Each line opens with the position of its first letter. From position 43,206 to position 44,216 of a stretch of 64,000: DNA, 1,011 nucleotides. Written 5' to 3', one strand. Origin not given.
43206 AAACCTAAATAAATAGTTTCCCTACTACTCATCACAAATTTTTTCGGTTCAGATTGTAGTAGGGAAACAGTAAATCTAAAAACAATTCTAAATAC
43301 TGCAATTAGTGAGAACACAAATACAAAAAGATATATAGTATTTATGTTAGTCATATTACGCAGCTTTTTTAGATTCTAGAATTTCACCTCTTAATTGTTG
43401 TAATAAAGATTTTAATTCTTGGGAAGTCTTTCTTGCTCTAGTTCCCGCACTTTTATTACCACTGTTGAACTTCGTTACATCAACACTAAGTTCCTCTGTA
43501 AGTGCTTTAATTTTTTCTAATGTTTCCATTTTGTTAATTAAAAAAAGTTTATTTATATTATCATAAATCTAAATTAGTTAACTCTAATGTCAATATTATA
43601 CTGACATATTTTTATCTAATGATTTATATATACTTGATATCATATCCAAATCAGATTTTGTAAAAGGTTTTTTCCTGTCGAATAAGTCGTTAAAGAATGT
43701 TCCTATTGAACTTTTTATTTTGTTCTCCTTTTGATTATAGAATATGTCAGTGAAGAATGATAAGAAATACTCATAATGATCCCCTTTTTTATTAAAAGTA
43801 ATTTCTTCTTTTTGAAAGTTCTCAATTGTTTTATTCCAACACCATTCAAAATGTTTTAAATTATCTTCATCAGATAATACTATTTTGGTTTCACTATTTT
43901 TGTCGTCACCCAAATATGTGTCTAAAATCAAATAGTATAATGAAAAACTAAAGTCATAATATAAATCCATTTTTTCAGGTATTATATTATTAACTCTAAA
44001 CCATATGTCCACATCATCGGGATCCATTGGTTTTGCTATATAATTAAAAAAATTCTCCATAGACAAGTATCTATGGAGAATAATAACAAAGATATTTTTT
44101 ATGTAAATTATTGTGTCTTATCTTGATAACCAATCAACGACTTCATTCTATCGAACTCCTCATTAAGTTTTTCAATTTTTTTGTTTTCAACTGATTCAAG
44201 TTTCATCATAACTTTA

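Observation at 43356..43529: Unannotated 57-aa histone H1-like (Hc1-type) gene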

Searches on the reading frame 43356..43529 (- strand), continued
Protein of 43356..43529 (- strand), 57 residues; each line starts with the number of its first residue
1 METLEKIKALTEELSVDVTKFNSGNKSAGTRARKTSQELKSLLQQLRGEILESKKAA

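Call 45: predict_structure(alignment_id=A1)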
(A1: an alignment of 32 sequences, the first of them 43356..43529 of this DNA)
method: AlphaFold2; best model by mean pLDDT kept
length: 57 residues; sequences in the alignment: 32
mean_pLDDT: 96.3   pTM: 0.76
mean pLDDT of the five models: 96.3, 95.7, 95.8, 95.6, 95.6
residues with pLDDT >= 90: 54; 70-90: 3; 50-70: 0; < 50: 0
segments of 3 or more residues with pLDDT < 50: none
pLDDT, mean of each block of 10 residues (from residue 1): 95 98 98 98 97 90
secondary structure, 60 per line:
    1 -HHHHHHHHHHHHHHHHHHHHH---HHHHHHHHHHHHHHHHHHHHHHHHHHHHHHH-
elements in order: H2-22 H26-56
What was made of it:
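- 43356..43529 (-): Coding sequence (57 aa plus stop) of a stand-alone Hc1-domain (PF07432) protein. Predicted acidic helix 1 (residues 2-22), turn S23-G24-N25, basic helix 2 (residues 26-56) that opens with the invariant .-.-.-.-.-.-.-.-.. AF2 pLDDT 96.3 (call 45).
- On Eukaryotic linker histone H1/H5: The AF2 model is a two-helix hairpin (call 45).
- Closest known: Eukaryotic linker histone H1/H5. Different: The predicted fold is a two-helix hairpin, not a winged helix (call 45).
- Fold: helix 2-22, turn, helix 26-56, pLDDT 96.3 (call 45).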

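Call 47: get_annotated_region(hit=H2, flank=4000)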
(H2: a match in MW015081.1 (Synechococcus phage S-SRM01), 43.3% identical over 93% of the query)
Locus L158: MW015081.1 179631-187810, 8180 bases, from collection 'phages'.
description: Synechococcus phage S-SRM01, complete genome.
organism: Synechococcus phage S-SRM01 (NCBI taxid 2781608)
taxonomy: Viruses; Duplodnaviria; Heunggongvirae; Uroviricota; Caudoviricetes; Kyanoviridae; Serangoonvirus; Serangoonvirus essarone
host: Synechococcus sp. KCZYC6; source: Serangoon Reservoir; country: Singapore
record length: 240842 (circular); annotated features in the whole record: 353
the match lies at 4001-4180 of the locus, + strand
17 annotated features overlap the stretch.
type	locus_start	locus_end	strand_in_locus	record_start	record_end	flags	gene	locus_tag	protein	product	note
CDS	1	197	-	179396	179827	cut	-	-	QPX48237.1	NAD synthetase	-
CDS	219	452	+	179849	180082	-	-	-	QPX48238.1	hypothetical protein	-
CDS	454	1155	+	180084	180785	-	-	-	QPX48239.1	hypothetical protein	-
CDS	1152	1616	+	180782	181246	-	-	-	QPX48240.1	lysin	-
CDS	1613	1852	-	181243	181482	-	-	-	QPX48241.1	hypothetical protein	-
CDS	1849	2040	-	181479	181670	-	-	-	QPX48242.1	hypothetical protein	-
CDS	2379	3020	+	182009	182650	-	-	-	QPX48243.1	hypothetical protein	gp214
CDS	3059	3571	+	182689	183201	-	-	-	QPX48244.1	hypothetical protein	-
CDS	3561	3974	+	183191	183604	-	-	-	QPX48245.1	hypothetical protein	-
CDS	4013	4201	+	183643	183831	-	-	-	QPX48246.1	histone H1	-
CDS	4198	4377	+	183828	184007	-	-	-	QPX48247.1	hypothetical protein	-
CDS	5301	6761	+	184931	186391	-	-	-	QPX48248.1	porin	-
CDS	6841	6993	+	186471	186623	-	-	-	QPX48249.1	hypothetical protein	-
CDS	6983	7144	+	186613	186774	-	-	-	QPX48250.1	hypothetical protein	-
CDS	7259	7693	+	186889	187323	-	-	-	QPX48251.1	DNA starvation/stationary phase protection protein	-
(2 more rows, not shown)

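Call 48: fold_search(model_id=the predicted structure, library=pdb)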
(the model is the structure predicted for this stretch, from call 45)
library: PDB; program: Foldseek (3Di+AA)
matches with E <= 10: 179; with E <= 0.001: 0
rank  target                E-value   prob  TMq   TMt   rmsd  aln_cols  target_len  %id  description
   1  2kw6_MODEL_1_A        3.2e-01  0.99  0.78  0.69   1.4        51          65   22  Solution NMR Structure of Cyclin-dependent kinase 2-associated protein 1 (CDK2-associated protein 1; oral canc (released 2010-05-26)
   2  2m1l_MODEL_1_A        6.9e-01  0.97  0.75  0.63   1.1        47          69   21  Solution NMR Structure of Cyclin-dependent kinase 2-associated protein 2 (CDK2AP2, DOC-1R) from Homo sapiens,  (released 2013-01-09)
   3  3jag_h                7.9e-01  0.47  0.53  0.30   3.5        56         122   27  Structure of a mammalian ribosomal termination complex with ABCE1, eRF1(AAQ), and the UAA stop codon (released 2015-08-12)
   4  3j7o_h                1.1e+00  0.41  0.54  0.30   3.5        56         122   27  Structure of the mammalian 60S ribosomal subunit (released 2014-09-03)
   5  8q7z_Bh               1.1e+00  0.38  0.53  0.30   3.5        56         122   27  Structure of the G. gallus 80S non-rotated ribosome (released 2024-08-28)
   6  7oyd_h                1.2e+00  0.51  0.60  0.33   3.4        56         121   25  Cryo-EM structure of a rabbit 80S ribosome with zebrafish Dap1b (released 2022-07-20)
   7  5j0i                  1.4e+00  0.91  0.86  0.68   1.4        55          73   11  De novo design of protein homo-oligomers with modular hydrogen bond network-mediated specificity (released 2016-05-25)
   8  8bf9_h                1.5e+00  0.30  0.52  0.31   3.0        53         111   23  Molecular view of ER membrane remodeling by the Sec61/TRAP translocon. (released 2023-11-01)
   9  1skv_A                1.6e+00  0.89  0.76  0.68   1.5        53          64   19  Crystal Structure of D-63 from Sulfolobus Spindle Virus 1 (released 2004-07-13)
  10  7ls1_b2               1.7e+00  0.47  0.62  0.33   3.2        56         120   25  80S ribosome from mouse bound to eEF2 (Class II) (released 2021-11-03)
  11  4v1o_V                1.7e+00  0.20  0.45  0.32   4.5        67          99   16  Architecture of the RNA polymerase II-Mediator core transcription initiation complex (released 2015-02-04)
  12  5j10_A                2.0e+00  0.77  0.80  0.67   1.3        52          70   23  De novo design of protein homo-oligomers with modular hydrogen bond network-mediated specificity (released 2016-05-25)
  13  6dkm_B                2.0e+00  0.77  0.78  0.62   1.6        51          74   20  DHD131 (released 2018-12-19)
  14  6o8z_Z                2.0e+00  0.66  0.72  0.68   1.6        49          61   26  Cryo-EM image reconstruction of the 70S Ribosome Enterococcus faecalis Class04 (released 2020-09-16)
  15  7oyc_h1               2.0e+00  0.38  0.60  0.33   3.4        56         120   25  Cryo-EM structure of the Xenopus egg 80S ribosome (released 2022-07-20)
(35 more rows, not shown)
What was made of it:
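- The nearest solved folds include protein-binding hairpins such as the phage anti-activator Aqs1 and CDK2AP1 (call 48). Ribosomal uL29 hairpins are among the closest solved folds: 6o8z_Z and 5ngm_AW, TM 0.72-0.86 (call 48).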

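Call 57: search_protein_representatives(protein=window:43356-43529:-)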
Query: 57 residues. Proteins with E-value up to 0.001 (for the whole library): 351; up to 1e-10: 15; up to 1e-30: 0. The best 150 are listed.
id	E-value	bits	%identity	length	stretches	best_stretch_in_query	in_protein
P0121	1.0e-17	78.1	80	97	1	1-55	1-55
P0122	3.5e-17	76.5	93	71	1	1-45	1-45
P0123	3.9e-17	76.4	98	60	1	1-43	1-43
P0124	4.8e-17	76.1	78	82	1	1-55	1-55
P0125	3.3e-16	73.5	73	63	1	2-56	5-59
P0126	3.4e-15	70.4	70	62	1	2-55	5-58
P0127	4.9e-15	69.9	76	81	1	1-55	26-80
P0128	4.9e-15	69.9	72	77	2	3-54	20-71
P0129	2.9e-14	67.5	84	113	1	12-55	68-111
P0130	7.5e-14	66.3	67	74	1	1-54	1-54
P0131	1.0e-13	65.9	69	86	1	1-55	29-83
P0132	2.5e-13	64.6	69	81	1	1-55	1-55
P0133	1.3e-11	59.3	61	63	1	2-55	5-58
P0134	1.8e-11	58.9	67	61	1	1-55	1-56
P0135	3.3e-11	58.1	65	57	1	1-55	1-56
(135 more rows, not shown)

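Call 58: get_annotated_region(hit=H1, flank=3000)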
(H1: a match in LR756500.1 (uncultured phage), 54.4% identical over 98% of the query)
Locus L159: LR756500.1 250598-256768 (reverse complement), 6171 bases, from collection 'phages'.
description: uncultured phage genome assembly, chromosome: 1.
organism: uncultured phage (NCBI taxid 278008)
taxonomy: Viruses; environmental samples
host: -; source: metagenomic; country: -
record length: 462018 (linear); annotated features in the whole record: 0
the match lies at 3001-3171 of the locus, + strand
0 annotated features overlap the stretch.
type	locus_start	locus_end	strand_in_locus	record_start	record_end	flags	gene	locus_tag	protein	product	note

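Call 59: get_annotated_region(hit=H4, flank=3000)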
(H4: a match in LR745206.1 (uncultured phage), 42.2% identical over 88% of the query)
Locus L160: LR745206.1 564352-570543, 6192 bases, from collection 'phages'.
description: uncultured phage genome assembly, chromosome: 1.
organism: uncultured phage (NCBI taxid 278008)
taxonomy: Viruses; environmental samples
host: -; source: metagenomic; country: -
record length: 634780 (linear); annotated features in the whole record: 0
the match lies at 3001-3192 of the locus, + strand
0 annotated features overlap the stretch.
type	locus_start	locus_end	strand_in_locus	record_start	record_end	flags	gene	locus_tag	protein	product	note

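Call 60: get_annotated_region(hit=H5, flank=3000)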
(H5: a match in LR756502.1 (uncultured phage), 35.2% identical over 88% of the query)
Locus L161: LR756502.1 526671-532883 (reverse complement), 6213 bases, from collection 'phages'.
description: uncultured phage genome assembly, chromosome: 1.
organism: uncultured phage (NCBI taxid 278008)
taxonomy: Viruses; environmental samples
host: -; source: metagenomic; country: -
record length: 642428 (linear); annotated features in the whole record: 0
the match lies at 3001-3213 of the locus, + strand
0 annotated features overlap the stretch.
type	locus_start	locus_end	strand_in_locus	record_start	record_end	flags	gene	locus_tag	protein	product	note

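Call 63: fold_search(model_id=the predicted structure, library=viral)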
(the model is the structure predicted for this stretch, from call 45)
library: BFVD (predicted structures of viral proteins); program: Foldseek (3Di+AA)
matches with E <= 10: 246; with E <= 0.001: 0
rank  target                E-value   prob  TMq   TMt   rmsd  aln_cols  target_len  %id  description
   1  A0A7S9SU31            1.9e-02  1.00  0.89  0.69   0.7        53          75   42  Uncharacterized protein [Virus NIOZ-UU157]
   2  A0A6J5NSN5            1.4e-01  1.00  0.85  0.66   1.3        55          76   33  Uncharacterized protein [uncultured Caudovirales phage]
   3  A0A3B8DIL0            2.3e-01  1.00  0.83  0.82   1.4        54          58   17  Uncharacterized protein [Citrobacter phage Maroon]
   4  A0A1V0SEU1            2.8e-01  0.99  0.84  0.34   1.6        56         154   21  Uncharacterized protein [Hokovirus HKV1]
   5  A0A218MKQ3            3.0e-01  1.00  0.93  0.87   0.6        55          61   31  Histone H1 [uncultured virus]
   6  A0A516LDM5            7.5e-01  0.80  0.68  0.66   2.7        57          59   23  (no name in the UniProt tables at hand)
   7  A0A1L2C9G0            9.2e-01  0.89  0.84  0.80   1.8        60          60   20  Histone H1 [Pseudomonas phage ZC08]
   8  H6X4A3                1.1e+00  0.72  0.70  0.67   2.6        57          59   18  Uncharacterized protein [Klebsiella phage vB_KleM_RaK2]
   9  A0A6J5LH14            1.2e+00  0.84  0.76  0.64   2.2        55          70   20  Uncharacterized protein [uncultured Caudovirales phage]
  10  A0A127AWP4            1.4e+00  0.82  0.79  0.68   1.9        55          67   20  Uncharacterized protein [Bacillus phage SP-15]
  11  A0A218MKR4            1.5e+00  0.63  0.68  0.46   2.6        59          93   27  Uncharacterized protein [uncultured virus]
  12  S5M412                1.8e+00  0.41  0.64  0.59   2.7        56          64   16  (no name in the UniProt tables at hand)
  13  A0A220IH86            2.0e+00  0.63  0.67  0.69   1.6        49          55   16  (no name in the UniProt tables at hand)
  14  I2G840                2.0e+00  0.54  0.69  0.44   2.9        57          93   14  Uncharacterized protein [Salmonella phage vB_SenS-Ent1]
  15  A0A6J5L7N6            2.1e+00  0.77  0.88  0.73   1.6        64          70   16  Uncharacterized protein [uncultured Caudovirales phage]
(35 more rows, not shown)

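Call 67: list_cluster_members(proteins=[window:43359-43529:-])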
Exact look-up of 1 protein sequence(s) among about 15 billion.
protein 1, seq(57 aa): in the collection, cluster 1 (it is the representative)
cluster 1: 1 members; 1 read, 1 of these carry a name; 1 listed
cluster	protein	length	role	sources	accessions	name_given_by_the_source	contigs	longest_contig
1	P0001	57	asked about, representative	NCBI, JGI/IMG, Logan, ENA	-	hypothetical protein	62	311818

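Call 71: search_solved_structures(query=A1, max_evalue=1)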
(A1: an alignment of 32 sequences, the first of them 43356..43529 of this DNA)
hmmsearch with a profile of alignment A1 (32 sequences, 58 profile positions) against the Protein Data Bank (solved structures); distinct sequences matched with E-value up to 1: 2.
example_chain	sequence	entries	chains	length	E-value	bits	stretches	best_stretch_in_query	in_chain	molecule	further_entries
7uno_A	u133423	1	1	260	0.41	14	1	23-39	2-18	Thioredoxin domain-containing protein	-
7unn_A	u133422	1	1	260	0.41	14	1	23-39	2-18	Thioredoxin domain-containing protein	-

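Call 72: search_protein_families(library=padloc, proteins=[window:43359-43529:-], max_evalue=0.1)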
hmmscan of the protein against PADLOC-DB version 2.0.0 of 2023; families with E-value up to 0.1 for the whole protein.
seq(57 aa): 0 families

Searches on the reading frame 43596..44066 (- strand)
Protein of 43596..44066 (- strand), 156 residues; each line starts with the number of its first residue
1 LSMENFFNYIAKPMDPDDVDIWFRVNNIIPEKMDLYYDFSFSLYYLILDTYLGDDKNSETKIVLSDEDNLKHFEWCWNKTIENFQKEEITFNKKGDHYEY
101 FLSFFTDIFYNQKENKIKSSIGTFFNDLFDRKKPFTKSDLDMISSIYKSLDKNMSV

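Call 9: search_protein_families(library=pfam, proteins=[window:43596-44066:-], max_evalue=0.01)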
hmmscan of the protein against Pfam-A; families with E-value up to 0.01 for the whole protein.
window:43596-44066:- (156 aa): 0 families

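Call 70: search_protein_families(library=phrogs, proteins=[window:43596-44066:-], max_evalue=0.01)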
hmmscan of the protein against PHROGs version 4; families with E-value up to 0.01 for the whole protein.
window:43596-44066:- (156 aa): 0 families

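Call 72: search_protein_families(library=padloc, proteins=[window:43596-44066:-], max_evalue=0.1)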
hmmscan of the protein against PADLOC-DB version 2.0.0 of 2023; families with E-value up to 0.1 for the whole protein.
window:43596-44066:- (156 aa): 0 families
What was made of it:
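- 43596..44066 (-): Upstream orphan gene (156 aa from a TTG start; 143 aa in most public gene calls, 154 aa in one). It is the conserved 5' neighbour of the Hc1-like gene. No family hit (calls 9, 70, 72).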
